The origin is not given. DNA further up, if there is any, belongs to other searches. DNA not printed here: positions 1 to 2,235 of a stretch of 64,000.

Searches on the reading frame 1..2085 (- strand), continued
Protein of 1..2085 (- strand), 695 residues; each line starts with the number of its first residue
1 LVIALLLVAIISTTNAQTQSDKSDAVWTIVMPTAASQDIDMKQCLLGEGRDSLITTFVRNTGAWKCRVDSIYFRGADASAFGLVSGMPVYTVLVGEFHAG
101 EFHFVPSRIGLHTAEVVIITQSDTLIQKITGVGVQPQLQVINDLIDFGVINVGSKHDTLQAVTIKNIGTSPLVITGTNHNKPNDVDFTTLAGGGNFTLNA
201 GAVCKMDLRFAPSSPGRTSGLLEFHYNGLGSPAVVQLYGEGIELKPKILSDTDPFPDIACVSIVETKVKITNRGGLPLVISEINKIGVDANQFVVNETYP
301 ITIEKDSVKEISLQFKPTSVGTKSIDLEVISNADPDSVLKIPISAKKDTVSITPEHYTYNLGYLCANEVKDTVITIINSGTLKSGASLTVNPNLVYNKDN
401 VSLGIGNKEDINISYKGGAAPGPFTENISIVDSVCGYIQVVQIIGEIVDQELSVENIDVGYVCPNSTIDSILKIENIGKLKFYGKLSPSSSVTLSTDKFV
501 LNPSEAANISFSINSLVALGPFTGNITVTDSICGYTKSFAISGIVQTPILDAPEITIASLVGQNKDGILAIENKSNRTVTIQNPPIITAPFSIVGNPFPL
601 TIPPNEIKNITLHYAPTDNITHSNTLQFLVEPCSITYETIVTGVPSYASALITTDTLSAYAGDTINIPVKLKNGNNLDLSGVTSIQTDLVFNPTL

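Call 69: find_encoding_contigs(protein=P0282, flank=10000, max_places=1)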
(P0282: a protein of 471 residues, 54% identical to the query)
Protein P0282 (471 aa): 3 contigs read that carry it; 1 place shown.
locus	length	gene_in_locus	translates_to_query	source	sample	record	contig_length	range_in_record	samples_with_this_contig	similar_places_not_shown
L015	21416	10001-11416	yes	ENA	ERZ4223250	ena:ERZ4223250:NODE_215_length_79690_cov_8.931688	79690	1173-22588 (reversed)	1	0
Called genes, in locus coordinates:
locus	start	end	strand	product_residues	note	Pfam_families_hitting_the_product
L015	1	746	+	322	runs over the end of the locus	PF01833:TIG, PF09603:Fib_succ_major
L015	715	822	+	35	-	-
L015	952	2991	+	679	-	PF00092:VWA, PF13519:VWA_2, PF09603:Fib_succ_major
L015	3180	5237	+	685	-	PF13519:VWA_2 (weak), PF09603:Fib_succ_major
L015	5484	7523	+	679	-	PF00092:VWA, PF13519:VWA_2, PF09603:Fib_succ_major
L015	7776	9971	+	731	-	PF00092:VWA, PF13519:VWA_2, PF03781:FGE-sulfatase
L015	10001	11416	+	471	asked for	PF22544:HYDIN_VesB_CFA65-like_Ig (faint), PF22073:Cep192_D4 (weak), PF18962:Por_Secre_tail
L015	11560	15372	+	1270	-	PF00092:VWA, PF13519:VWA_2, PF24105:Beta-prop_CAF1B_HIR1, PF24796:WDR55, PF24807:WD40_CDC20-Fz, PF25173:Beta-prop_WDR3_1st, PF25174:Beta-prop_THOC3, PF23381:Beta-prop_IFT122_1st, +70 more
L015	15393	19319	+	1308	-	PF00092:VWA, PF13519:VWA_2, PF23381:Beta-prop_IFT122_1st, PF24105:Beta-prop_CAF1B_HIR1, PF24807:WD40_CDC20-Fz, PF24817:WD40_WDHD1_1st, PF25173:Beta-prop_WDR3_1st, PF25460:Beta-prop_Aladin, +44 more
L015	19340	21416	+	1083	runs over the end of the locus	?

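Call 70: find_encoding_contigs(protein=P0277, flank=10000, max_places=1)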
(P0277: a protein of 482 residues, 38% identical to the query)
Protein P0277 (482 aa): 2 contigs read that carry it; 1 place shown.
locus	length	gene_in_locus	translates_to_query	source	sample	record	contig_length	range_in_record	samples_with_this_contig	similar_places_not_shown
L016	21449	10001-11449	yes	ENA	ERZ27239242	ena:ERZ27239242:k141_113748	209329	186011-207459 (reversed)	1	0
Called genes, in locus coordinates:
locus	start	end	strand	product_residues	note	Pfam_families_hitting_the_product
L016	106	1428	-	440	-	PF09992:NAGPA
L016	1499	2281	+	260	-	PF00378:ECH_1, PF16113:ECH_2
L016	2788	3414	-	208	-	PF21948:LplA-B_cat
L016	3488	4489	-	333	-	-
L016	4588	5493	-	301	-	PF00160:Pro_isomerase, PF18962:Por_Secre_tail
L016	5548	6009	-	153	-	PF05425:CopD (weak)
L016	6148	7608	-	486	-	-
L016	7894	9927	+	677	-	PF00092:VWA, PF13519:VWA_2, PF09603:Fib_succ_major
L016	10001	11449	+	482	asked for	PF15780:ASH (faint), PF22073:Cep192_D4 (faint), PF22544:HYDIN_VesB_CFA65-like_Ig (weak), PF18962:Por_Secre_tail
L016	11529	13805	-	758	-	PF17802:SpaA (faint), PF13620:CarboxypepD_reg, PF13715:CarbopepD_reg_2 (weak), PF18962:Por_Secre_tail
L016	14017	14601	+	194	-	PF04542:Sigma70_r2, PF08281:Sigma70_r4_2, PF04545:Sigma70_r4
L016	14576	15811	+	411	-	-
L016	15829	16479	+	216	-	-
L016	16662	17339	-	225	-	PF07610:DUF1573, PF22073:Cep192_D4 (faint), PF22544:HYDIN_VesB_CFA65-like_Ig, PF15780:ASH (faint)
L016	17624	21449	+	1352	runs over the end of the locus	PF00092:VWA, PF13519:VWA_2, PF12371:TMEM131_like_N (faint), PF15780:ASH (faint), PF22544:HYDIN_VesB_CFA65-like_Ig (weak), PF24005:DUF7320 (faint), PF22073:Cep192_D4 (weak), PF18962:Por_Secre_tail (weak)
